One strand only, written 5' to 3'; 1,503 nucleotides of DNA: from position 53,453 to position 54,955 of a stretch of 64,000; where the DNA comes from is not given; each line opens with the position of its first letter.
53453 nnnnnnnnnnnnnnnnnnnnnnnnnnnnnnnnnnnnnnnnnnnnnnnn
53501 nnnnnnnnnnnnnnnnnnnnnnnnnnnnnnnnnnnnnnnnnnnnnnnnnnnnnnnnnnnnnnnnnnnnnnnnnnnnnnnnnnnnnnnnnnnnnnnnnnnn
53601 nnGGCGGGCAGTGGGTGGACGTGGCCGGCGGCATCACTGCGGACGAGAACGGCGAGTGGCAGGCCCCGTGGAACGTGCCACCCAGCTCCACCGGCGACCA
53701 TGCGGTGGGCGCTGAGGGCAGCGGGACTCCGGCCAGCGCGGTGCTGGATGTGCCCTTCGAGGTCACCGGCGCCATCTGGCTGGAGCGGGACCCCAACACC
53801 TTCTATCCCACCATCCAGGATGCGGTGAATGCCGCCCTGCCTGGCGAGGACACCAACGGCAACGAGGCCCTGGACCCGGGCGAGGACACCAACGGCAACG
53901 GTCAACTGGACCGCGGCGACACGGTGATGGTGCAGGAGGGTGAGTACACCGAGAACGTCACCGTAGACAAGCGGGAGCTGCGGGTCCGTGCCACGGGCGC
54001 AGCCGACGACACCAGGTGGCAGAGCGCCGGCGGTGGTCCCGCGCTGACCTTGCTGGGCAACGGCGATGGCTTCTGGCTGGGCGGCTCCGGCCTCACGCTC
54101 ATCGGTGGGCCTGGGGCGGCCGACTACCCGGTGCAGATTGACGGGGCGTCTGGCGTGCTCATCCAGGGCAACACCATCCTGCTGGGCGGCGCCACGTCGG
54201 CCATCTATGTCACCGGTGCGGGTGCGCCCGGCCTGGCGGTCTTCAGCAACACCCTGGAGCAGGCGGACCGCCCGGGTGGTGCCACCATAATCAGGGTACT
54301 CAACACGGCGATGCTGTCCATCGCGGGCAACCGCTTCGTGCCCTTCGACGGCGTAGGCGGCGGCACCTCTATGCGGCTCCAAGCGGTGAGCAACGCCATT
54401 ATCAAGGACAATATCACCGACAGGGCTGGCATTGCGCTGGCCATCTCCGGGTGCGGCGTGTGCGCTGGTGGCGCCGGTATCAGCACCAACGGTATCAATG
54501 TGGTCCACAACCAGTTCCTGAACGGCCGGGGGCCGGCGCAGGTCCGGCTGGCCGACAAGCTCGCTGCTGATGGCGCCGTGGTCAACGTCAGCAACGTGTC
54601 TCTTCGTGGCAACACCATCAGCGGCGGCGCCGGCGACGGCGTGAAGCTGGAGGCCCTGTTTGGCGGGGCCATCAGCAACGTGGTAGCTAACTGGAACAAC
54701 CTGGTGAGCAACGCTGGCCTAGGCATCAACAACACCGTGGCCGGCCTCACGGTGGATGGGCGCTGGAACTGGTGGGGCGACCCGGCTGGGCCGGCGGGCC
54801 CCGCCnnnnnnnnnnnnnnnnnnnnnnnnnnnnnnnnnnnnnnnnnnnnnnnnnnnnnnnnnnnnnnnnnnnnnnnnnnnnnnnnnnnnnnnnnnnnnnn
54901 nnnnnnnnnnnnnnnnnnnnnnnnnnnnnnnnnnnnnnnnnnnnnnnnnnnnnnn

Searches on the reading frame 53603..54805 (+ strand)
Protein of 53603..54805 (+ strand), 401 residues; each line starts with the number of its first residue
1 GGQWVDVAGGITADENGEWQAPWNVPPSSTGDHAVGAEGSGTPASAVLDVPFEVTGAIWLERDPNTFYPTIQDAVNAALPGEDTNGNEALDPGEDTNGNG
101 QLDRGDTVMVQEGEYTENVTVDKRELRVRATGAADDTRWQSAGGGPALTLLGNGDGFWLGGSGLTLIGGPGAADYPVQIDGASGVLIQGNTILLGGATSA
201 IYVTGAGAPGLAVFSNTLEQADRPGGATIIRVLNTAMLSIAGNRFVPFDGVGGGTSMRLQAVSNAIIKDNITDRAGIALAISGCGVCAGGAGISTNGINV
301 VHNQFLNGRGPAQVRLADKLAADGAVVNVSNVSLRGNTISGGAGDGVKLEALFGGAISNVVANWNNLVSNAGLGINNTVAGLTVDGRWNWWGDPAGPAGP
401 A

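Call 7: search_protein_families(library=pfam, max_evalue=10, proteins=[window:53603-54805:+])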
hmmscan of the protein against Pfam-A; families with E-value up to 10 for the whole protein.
seq(401 aa): 1 family
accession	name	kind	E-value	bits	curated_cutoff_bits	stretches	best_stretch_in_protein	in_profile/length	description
PF13229.12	Beta_helix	-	9.7e-06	25.7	25.9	1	178-371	4-138/158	Right handed beta helix region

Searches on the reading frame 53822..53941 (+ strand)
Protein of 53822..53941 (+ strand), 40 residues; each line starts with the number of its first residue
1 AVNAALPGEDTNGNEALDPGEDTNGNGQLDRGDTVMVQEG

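Call 80: search_protein_families(library=pfam, max_evalue=10, proteins=[window:53822-53941:+])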
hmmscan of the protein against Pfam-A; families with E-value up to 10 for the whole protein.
seq(40 aa): 2 families
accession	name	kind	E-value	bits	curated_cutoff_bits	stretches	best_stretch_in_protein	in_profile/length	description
PF23657.1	DUF7151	-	0.018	15.4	27.2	2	8-21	25-38/46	Domain of unknown function (DUF7151)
PF13405.12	EF-hand_6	-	0.33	11.3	25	1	22-33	10-21/30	EF-hand domain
